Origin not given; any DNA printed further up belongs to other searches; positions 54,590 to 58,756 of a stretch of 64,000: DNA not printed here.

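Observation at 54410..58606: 1288-aa orphan multi-domain protein with internal hydrophobic segments and a Pro/Thr linker, followed by a small acidic partner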

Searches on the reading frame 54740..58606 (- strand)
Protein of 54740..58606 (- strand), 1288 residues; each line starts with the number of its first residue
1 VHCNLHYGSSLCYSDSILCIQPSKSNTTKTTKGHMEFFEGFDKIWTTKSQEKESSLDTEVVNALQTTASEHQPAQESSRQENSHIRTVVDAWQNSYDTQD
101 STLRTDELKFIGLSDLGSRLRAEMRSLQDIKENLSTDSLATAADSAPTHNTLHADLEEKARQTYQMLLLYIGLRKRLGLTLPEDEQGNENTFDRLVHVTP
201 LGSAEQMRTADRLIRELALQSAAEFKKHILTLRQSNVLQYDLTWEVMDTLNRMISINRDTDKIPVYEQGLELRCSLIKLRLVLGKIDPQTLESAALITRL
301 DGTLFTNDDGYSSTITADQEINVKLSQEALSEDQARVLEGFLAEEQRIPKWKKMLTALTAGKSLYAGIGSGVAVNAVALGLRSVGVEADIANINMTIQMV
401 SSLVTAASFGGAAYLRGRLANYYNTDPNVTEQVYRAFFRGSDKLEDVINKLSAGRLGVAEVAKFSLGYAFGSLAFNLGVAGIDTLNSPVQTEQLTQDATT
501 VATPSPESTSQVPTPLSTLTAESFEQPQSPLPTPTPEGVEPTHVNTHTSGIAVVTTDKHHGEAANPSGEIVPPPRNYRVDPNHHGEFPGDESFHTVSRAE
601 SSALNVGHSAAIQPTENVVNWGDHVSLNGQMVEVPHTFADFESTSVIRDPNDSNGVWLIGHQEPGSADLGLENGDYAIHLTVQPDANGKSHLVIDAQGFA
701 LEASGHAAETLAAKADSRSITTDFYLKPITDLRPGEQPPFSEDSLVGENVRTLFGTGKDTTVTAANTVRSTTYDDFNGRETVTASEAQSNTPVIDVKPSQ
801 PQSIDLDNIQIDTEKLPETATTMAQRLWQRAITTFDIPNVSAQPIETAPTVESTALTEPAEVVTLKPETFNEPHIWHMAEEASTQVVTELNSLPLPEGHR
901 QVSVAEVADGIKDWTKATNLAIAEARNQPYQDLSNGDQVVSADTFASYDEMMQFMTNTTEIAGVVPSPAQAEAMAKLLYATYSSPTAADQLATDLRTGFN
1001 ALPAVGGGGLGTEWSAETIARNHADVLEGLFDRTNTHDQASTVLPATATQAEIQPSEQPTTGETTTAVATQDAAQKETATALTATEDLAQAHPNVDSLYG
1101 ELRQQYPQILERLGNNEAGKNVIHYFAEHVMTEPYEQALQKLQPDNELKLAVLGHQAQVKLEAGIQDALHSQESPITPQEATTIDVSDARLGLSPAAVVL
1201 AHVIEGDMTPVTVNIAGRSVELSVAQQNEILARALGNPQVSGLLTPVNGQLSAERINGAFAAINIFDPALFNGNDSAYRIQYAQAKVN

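Call 3: search_protein_families(library=pfam, proteins=[window:54740-58606:-], max_evalue=1)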
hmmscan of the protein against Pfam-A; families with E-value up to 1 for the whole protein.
window:54740-58606:- (1288 aa): 0 families

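Call 4: search_protein_families(library=ncbifam, proteins=[window:54740-58606:-], max_evalue=1)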
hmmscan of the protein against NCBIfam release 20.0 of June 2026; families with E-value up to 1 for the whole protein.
window:54740-58606:- (1288 aa): 0 families

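Call 5: search_solved_structures(query=window:54740-58606:-, max_evalue=1)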
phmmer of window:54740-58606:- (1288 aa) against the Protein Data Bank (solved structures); distinct sequences matched with E-value up to 1: 0.

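Call 6: find_homologous_proteins(query=window:54740-58606:-, max_evalue=0.001)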
Query window:54740-58606:- (1288 aa): 1 proteins with E <= 0.001 among 8000 candidates.
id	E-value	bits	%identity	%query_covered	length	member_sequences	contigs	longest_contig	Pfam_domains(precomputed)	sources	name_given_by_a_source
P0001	0.0e+0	2695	98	97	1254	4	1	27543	-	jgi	jgi:hypothetical protein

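Call 11: find_encoding_contigs(protein=P0001, flank=10000, max_places=6)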
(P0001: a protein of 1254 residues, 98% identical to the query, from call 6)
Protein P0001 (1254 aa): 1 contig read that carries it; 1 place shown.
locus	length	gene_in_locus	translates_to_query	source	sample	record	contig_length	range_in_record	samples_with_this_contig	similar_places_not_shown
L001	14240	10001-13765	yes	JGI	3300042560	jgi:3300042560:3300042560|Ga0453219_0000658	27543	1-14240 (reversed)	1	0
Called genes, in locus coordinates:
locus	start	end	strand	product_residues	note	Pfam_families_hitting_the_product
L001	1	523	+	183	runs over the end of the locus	-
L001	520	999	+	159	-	-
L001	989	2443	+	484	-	PF00006:ATP-synt_ab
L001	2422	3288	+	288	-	PF00231:ATP-synt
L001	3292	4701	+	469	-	PF00006:ATP-synt_ab, PF22919:ATP-synt_VA_C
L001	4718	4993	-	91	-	PF02823:ATP-synt_DE_N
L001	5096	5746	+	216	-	PF13238:AAA_18 (weak), PF13207:AAA_17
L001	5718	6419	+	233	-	PF02517:Rce1-like (weak)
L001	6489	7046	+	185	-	PF18915:DUF5667 (weak)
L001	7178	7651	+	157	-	PF22811:Zn_ribbon_NrdR, PF03477:ATP-cone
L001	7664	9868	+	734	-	PF21995:RNR-II_ins_dom, PF02867:Ribonuc_red_lgC (faint)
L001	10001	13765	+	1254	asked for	-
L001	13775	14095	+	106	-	-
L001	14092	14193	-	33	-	-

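Call 14: search_protein_families(library=phrogs, proteins=[window:54740-58606:-], max_evalue=1)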
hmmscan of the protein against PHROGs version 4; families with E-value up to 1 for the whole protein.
window:54740-58606:- (1288 aa): 2 families
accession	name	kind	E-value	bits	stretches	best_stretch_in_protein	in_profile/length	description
phrog_6952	-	other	0.054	14.3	0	368-405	142-180/181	DNA methyltransferase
phrog_14015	-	unknown function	0.079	14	1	44-99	17-76/107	-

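Call 17: find_related_loci(query=window:54743-58504:-, collection=genome_contigs, flank=10000)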
Query window:54743-58504:- (1254 aa) in genome_contigs; peptide patterns used: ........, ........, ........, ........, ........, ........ (x = any residue, [..] = any of these).
26 stretches matched a pattern, but none encodes a relative of the query by tblastn (E <= 1e-3).

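Call 20: search_protein_representatives(protein=window:54743-58342:-)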
Query: 1200 residues. Proteins with E-value up to 0.001 (for the whole library): 2; up to 1e-10: 1; up to 1e-30: 1. The best 2 are listed.
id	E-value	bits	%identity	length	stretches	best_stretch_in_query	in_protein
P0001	0.0e+00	2609.9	98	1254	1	1-1200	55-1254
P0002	2.1e-08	49.2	26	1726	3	773-976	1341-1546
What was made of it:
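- An exhaustive HMMER search of 1.84 billion representatives found only P0001 and P0002 (call 20). No homology to the Mycoplasma proteins was detected (calls 3, 20).
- Tried and rejected: The word-indexed search of 5.8 billion proteins and the exhaustive HMMER search of 1.84 billion representatives found only P0001 and P0002 (calls 6, 20).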

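Call 24: find_encoding_contigs(protein=P0002, flank=10000, max_places=6)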
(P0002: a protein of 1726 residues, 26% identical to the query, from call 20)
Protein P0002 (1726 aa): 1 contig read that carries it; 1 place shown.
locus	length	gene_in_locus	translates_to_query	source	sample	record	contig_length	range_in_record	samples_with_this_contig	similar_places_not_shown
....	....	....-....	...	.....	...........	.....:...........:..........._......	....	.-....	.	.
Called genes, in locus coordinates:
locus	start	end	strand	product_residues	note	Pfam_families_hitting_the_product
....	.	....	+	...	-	?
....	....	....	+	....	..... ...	-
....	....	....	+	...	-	-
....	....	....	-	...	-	?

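Call 30: search_protein_families(library=pfam, proteins=[P0002], max_evalue=0.01)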
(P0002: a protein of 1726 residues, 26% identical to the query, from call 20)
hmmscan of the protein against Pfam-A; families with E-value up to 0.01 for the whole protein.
P0002 (1726 aa): 0 families

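Call 48: predict_structure(alignment_id=A1)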
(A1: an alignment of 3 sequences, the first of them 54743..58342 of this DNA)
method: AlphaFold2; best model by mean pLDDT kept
length: 1200 residues; sequences in the alignment: 3
mean_pLDDT: 29.9   pTM: 0.22
mean pLDDT of the five models: 29.9, 29.8, 28.9, 26.8, 26.6
residues with pLDDT >= 90: 0; 70-90: 0; 50-70: 1; < 50: 1199
segments of 3 or more residues with pLDDT < 50: 1-162, 164-1200
pLDDT, mean of each block of 10 residues (from residue 1): 27 27 29 31 31 27 29 34 33 30 29 28 37 42 43 43 46 36 42 41 36 33 27 29 32 27 31 28 30 28 29 28 33 34 36 34 30 30 27 23 23 25 24 23 28 23 21 23 22 23 20 20 20 22 24 26 27 26 25 31 28 23 22 19 24 22 21 22 25 24 23 26 26 28 23 23 24 22 30 36 37 35 39 36 27 33 45 38 41 34 34 32 32 32 26 23 22 23 25 27 36 37 37 38 30 30 31 30 26 30 35 39 35 40 39 42 37 36 32 29
secondary structure, 60 per line:
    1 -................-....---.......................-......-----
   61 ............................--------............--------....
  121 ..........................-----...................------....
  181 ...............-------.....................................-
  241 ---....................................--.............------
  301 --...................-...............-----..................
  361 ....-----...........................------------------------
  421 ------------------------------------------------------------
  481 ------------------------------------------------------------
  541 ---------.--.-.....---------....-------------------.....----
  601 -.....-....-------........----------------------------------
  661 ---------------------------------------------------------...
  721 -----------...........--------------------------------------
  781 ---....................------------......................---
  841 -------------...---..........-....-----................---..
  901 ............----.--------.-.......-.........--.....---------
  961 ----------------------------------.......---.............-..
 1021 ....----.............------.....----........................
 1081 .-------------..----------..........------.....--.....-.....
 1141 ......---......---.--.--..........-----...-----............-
elements in order (helices of 4 or more, strands of 3 or more residues): H2-17 H19-22 H26-48 H50-55 H61-88 H97-108 H117-146 H152-170 H177-195 H203-239 H244-279 H282-294 H303-321 H323-337 H343-364 H370-396 E555-559 E569-572 E592-596 E602-606 H608-611 H619-626 H732-742 H784-803 H816-837 H860-869 H871-874 H880-895 H899-912 H928-934 H936-944 H947-951 H995-1001 H1005-1017 H1019-1024 H1029-1041 H1048-1052 H1057-1081 H1107-1116 E1123-1127 E1130-1134 H1136-1146 H1150-1155 H1165-1174 H1188-1199
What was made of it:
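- The AF2 model of the large protein is unusable (pLDDT 30, call 48).
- Tried and rejected: The AF2 model of residues 55-1254 with a 3-sequence alignment had pLDDT 30 and could not be used for fold search (call 48).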

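Call 54: search_solved_structures(query=A1, max_evalue=5)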
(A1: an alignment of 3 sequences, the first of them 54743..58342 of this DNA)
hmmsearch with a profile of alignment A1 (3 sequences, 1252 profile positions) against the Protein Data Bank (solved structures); distinct sequences matched with E-value up to 5: 1.
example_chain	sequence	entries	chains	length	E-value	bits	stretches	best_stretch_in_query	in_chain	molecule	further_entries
1wnb_A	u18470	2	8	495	0.43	11.2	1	1015-1094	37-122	Putative betaine aldehyde dehydrogenase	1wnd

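Call 55: search_protein_families(library=padloc, proteins=[window:54743-58504:-, P0002], max_evalue=0.1)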
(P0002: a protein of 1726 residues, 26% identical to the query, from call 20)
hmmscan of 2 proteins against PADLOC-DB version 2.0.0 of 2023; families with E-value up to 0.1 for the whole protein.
window:54743-58504:- (1254 aa): 0 families

P0002 (1726 aa): 0 families
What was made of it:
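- Checked: No family or motif hit was found (calls 3, 4, 5, 14, 55).
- No hit in Pfam, NCBIfam, PHROG, PADLOC or PDB (calls 3, 4, 5, 14, 54, 55).
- Tried and rejected: Domain and family searches of the large protein in Pfam, NCBIfam, PHROGs and PADLOC, and PDB searches by sequence and by profile, found nothing significant (calls 3, 4, 5, 14, 54, 55).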

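Call 75: find_related_loci(query=window:54743-58504:-, collection=metagenome_contigs, flank=6000)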
Query window:54743-58504:- (1254 aa) in metagenome_contigs; peptide patterns used: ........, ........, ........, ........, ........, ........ (x = any residue, [..] = any of these).
55 stretches matched a pattern, but none encodes a relative of the query by tblastn (E <= 1e-3).

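Call 76: search_dna_similar(query=window:54743-58504:-, collection=phages, mode=protein, max_evalue=0.01, max_rows=10)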
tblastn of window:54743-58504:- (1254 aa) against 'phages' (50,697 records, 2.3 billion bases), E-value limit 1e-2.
No match.
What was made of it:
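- tblastn against 50,697 phage records found nothing (call 76).
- Tried and rejected: tblastn against phage records found nothing (call 76).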

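Call 77: find_related_loci(query=A1, collection=metagenome_contigs, flank=6000)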
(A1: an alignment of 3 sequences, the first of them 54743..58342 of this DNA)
Query A1 (1200 aa) in metagenome_contigs; peptide patterns used: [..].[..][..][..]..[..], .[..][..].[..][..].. (x = any residue, [..] = any of these).
515 stretches matched a pattern, but none encodes a relative of the query by tblastn (E <= 1e-3).
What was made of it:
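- Tried and rejected: Scans with the large protein found no relatives in genome_contigs (call 17) or metagenome_contigs, either as a single sequence or as alignment A1 (calls 75, 77).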

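Call 78: list_cluster_members(proteins=[P0001, P0003, P0002])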
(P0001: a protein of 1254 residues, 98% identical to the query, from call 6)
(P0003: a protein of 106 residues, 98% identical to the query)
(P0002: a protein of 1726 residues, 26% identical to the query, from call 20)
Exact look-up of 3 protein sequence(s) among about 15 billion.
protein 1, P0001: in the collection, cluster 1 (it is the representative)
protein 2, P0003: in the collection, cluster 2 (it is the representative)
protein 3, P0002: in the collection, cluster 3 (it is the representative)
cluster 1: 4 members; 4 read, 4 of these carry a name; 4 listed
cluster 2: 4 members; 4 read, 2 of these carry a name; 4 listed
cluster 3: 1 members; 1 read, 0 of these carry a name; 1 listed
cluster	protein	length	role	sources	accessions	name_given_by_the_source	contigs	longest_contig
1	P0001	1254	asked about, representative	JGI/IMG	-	hypothetical protein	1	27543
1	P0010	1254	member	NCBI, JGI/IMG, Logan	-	hypothetical protein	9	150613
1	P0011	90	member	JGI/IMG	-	hypothetical protein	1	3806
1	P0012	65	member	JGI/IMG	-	hypothetical protein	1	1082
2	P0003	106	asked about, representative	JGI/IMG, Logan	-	rubrerythrin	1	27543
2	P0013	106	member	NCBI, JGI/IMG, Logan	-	hypothetical protein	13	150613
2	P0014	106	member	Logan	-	-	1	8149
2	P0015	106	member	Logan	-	-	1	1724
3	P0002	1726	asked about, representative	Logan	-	-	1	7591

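Call 79: find_encoding_contigs(protein=P0014, flank=10000, max_places=4)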
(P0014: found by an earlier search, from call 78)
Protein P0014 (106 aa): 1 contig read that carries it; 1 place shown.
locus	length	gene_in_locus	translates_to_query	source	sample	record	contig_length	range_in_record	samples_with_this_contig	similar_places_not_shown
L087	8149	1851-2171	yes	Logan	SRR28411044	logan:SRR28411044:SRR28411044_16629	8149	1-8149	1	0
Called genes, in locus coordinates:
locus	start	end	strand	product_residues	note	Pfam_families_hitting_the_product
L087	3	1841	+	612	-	?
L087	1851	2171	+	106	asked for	-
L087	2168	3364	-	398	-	PF00814:TsaD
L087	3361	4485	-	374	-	PF01300:Sua5_yciO_yrdC, PF02367:TsaE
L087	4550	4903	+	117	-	-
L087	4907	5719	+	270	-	PF02096:60KD_IMP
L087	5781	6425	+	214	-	PF01145:Band_7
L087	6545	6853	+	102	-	PF00166:Cpn10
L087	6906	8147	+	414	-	?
